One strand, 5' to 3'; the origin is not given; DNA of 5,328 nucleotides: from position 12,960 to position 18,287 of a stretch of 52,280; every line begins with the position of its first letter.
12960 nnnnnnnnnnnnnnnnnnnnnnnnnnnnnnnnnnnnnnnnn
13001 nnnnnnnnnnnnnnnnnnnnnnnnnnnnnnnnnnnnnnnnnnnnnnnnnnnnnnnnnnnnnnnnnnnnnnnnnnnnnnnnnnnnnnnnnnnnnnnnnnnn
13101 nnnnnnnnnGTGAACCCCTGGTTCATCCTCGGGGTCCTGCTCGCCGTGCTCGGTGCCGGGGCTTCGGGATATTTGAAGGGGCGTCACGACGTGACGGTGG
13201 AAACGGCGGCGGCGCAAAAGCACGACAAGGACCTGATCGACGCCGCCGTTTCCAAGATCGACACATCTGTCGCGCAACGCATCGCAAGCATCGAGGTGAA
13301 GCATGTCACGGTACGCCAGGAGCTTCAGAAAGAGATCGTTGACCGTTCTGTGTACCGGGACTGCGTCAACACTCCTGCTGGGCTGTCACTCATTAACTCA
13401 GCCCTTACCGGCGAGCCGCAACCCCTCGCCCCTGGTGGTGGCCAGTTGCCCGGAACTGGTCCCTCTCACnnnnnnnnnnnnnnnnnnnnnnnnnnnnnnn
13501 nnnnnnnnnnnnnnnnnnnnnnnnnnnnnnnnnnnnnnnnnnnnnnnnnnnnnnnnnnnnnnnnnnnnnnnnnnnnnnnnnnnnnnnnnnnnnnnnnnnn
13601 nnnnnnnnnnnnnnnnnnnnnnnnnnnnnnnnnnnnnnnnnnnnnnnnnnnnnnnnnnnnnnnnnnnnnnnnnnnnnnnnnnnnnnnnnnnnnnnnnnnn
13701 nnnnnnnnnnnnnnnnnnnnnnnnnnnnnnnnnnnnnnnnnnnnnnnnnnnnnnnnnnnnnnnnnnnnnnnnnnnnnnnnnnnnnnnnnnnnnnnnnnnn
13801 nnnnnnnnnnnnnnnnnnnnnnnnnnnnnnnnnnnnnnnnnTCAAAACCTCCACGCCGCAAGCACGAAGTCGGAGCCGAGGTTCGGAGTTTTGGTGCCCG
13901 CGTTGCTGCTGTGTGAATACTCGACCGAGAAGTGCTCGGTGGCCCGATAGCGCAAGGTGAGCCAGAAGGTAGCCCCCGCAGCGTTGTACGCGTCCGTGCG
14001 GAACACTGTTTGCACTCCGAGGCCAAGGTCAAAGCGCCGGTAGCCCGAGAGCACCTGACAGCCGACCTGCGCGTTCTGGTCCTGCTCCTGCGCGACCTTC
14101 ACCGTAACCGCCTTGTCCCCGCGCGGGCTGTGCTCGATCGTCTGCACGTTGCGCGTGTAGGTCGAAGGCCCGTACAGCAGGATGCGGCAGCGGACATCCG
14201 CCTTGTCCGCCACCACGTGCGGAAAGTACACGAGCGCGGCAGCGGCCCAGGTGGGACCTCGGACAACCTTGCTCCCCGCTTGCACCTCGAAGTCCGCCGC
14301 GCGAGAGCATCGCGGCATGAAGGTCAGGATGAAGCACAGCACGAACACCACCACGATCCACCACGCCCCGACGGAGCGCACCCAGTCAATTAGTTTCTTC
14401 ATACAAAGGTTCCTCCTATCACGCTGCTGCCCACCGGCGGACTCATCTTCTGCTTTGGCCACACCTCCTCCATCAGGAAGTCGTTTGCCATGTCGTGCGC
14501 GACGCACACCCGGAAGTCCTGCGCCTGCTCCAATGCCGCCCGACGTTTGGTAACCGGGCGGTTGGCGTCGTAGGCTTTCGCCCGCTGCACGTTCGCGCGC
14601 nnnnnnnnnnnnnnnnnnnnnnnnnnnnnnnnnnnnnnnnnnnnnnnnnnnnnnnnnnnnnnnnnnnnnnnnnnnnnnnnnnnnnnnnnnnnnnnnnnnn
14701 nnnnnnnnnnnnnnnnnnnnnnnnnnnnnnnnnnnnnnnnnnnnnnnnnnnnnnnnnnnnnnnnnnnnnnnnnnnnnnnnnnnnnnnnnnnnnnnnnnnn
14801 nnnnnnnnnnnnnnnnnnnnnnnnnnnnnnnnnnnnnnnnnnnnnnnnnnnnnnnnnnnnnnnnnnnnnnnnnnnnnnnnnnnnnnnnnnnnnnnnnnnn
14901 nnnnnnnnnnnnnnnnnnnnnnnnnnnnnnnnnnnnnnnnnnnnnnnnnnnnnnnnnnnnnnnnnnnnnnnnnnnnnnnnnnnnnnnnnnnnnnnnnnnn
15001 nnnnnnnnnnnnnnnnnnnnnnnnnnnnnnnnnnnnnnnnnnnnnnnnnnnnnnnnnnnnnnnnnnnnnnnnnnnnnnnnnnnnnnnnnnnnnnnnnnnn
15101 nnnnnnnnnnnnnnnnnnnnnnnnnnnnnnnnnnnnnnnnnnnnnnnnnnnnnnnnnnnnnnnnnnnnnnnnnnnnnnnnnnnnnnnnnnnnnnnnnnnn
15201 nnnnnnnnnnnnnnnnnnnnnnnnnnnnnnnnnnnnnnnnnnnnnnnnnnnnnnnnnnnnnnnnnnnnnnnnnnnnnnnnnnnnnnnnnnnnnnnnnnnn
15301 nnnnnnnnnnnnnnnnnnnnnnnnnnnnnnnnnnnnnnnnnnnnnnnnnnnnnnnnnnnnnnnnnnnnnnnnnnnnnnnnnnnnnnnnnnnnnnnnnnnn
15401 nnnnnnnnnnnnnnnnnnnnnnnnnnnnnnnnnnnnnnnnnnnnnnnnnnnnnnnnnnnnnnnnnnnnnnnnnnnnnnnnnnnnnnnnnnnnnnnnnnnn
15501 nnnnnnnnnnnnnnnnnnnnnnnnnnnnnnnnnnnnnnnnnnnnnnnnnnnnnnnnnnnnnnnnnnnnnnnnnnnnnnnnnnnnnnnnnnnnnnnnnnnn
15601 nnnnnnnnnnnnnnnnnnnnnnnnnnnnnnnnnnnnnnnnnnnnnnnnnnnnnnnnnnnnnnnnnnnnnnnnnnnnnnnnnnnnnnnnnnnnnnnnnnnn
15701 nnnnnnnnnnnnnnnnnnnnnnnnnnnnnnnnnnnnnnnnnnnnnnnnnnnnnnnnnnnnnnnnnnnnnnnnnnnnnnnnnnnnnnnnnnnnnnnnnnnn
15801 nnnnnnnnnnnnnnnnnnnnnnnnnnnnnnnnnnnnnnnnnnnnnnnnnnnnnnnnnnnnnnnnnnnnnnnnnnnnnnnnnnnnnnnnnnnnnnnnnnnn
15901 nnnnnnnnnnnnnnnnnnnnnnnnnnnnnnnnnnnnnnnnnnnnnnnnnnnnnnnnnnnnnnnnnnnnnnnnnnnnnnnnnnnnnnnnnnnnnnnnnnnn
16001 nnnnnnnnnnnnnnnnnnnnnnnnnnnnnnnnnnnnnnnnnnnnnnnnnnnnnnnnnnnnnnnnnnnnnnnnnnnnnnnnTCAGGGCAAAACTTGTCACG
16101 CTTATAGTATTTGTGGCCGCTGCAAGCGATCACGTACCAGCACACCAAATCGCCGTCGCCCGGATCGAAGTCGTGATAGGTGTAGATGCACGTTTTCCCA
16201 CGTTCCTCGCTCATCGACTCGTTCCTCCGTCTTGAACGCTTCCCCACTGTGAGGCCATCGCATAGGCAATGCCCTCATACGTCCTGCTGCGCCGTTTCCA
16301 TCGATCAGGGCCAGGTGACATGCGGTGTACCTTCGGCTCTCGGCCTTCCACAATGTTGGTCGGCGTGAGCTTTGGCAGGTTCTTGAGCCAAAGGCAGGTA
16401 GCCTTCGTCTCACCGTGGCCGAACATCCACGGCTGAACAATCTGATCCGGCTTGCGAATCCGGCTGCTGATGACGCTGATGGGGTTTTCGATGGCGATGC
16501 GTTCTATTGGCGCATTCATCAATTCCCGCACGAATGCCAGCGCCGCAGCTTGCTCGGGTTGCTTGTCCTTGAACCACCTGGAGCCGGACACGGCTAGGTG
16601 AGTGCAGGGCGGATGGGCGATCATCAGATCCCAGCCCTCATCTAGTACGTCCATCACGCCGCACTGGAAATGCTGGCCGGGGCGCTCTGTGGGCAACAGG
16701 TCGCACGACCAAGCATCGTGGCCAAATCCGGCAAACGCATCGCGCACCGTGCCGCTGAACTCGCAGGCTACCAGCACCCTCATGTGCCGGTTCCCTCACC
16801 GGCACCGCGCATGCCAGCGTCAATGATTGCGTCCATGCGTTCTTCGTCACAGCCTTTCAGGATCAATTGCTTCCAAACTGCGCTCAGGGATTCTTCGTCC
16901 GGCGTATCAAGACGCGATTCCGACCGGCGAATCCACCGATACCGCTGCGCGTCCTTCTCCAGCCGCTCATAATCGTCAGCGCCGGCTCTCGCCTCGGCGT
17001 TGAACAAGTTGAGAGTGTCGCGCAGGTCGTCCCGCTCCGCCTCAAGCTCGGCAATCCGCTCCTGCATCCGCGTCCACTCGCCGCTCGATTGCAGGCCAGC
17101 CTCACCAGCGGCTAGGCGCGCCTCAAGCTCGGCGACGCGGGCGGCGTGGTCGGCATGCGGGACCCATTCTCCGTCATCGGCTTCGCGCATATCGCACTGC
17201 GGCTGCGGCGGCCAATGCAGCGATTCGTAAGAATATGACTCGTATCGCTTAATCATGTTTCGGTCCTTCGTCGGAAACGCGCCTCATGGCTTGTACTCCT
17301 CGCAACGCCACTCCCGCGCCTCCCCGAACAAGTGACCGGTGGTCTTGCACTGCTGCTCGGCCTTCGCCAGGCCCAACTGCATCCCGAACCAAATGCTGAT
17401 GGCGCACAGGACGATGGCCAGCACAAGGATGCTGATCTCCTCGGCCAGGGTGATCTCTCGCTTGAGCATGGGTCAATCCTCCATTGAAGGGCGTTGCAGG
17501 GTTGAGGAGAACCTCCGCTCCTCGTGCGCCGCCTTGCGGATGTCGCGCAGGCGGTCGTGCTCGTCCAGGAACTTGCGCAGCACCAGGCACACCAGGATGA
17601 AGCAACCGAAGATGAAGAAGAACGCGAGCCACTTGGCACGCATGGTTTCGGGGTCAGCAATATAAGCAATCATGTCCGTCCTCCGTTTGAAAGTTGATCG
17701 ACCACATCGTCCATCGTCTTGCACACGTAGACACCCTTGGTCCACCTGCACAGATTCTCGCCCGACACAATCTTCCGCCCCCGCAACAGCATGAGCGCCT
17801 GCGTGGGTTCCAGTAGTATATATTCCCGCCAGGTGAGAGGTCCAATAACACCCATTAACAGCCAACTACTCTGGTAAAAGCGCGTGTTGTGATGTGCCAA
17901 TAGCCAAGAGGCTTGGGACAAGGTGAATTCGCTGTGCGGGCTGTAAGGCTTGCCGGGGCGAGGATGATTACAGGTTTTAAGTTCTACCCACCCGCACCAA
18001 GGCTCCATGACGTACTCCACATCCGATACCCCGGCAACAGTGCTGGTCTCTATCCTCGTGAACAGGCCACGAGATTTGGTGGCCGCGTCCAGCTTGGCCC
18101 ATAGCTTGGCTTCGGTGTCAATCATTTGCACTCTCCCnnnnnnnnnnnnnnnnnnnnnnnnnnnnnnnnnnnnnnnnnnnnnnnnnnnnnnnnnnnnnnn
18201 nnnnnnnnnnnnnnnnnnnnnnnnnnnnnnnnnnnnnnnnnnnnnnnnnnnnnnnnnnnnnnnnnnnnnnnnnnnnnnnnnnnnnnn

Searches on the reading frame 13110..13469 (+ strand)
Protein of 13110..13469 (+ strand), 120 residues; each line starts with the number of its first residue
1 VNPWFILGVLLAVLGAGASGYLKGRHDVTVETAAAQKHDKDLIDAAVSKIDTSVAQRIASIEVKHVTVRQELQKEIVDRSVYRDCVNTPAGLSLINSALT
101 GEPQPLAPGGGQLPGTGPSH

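Call 94: search_protein_families(library=phrogs, proteins=[window:13110-13469:+], max_evalue=0.001)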
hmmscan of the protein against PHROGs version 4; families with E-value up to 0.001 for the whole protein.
window:13110-13469:+ (120 aa): 2 families
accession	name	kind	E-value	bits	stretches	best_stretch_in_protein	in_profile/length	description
phrog_1152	-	lysis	1.8e-05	25.7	1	4-102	14-117/127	Rz-like spanin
phrog_8821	-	lysis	0.00074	20.6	1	4-100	6-112/130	Rz-like spanin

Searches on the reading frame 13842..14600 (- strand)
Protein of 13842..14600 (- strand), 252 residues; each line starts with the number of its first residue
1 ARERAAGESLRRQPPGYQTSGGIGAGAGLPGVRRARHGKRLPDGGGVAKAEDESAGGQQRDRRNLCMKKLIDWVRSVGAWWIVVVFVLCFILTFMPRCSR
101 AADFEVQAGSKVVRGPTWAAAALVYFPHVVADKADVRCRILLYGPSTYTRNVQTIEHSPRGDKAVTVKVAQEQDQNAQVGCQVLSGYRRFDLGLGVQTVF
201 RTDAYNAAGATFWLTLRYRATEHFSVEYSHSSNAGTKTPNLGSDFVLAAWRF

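Call 16: search_protein_families(library=phrogs, proteins=[window:13842-14600:-], max_evalue=0.001)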
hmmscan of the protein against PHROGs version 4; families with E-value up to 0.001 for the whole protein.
window:13842-14600:- (252 aa): 0 families

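Call 25: search_protein_families(library=pfam, proteins=[window:13842-14600:-], max_evalue=0.01)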
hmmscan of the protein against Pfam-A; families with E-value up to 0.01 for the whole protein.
window:13842-14600:- (252 aa): 1 family
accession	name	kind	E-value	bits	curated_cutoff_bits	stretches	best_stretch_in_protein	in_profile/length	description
PF09411.16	PagL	-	0.00054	20.5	23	1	214-248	95-131/136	Lipid A 3-O-deacylase (PagL)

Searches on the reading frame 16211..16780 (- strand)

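Call 16: search_protein_families(library=phrogs, proteins=[window:16211-16780:-], max_evalue=0.001)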
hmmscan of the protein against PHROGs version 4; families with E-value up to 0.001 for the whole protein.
window:16211-16780:- (189 aa): 2 families
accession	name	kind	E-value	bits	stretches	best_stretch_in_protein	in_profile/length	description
phrog_757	-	other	2.1e-69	234.4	1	1-183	16-222/247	DNA methyltransferase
phrog_27471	-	unknown function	4.1e-50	168.9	1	88-180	1-93/93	-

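Call 25: search_protein_families(library=pfam, proteins=[window:16211-16780:-], max_evalue=0.01)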
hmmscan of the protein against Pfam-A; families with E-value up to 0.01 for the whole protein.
window:16211-16780:- (189 aa): 0 families

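Call 28: search_protein_families(library=ncbifam, proteins=[window:16211-16780:-], max_evalue=0.01)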
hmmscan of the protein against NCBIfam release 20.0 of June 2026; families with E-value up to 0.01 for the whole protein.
window:16211-16780:- (189 aa): 0 families

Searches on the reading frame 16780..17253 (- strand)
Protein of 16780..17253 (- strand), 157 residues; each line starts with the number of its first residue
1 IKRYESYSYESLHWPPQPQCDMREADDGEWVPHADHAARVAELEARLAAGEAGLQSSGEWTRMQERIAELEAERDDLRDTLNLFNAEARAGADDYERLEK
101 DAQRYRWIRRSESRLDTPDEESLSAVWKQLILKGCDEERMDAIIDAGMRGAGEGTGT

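Call 16: search_protein_families(library=phrogs, proteins=[window:16780-17253:-], max_evalue=0.001)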
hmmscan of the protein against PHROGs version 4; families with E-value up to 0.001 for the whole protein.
window:16780-17253:- (157 aa): 1 family
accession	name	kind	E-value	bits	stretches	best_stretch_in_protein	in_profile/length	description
phrog_4029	-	unknown function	2.5e-07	32.1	1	49-152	64-142/144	-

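Call 25: search_protein_families(library=pfam, proteins=[window:16780-17253:-], max_evalue=0.01)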
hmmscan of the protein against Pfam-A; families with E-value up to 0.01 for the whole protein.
window:16780-17253:- (157 aa): 0 families

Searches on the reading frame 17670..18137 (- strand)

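Call 16: search_protein_families(library=phrogs, proteins=[window:17670-18137:-], max_evalue=0.001)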
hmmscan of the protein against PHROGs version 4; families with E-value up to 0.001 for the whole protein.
window:17670-18137:- (155 aa): 1 family
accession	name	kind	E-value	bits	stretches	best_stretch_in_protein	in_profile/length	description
phrog_2165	-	DNA, RNA and nucleotide metabolism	1.3e-15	58.5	1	8-146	3-137/141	DNA helicase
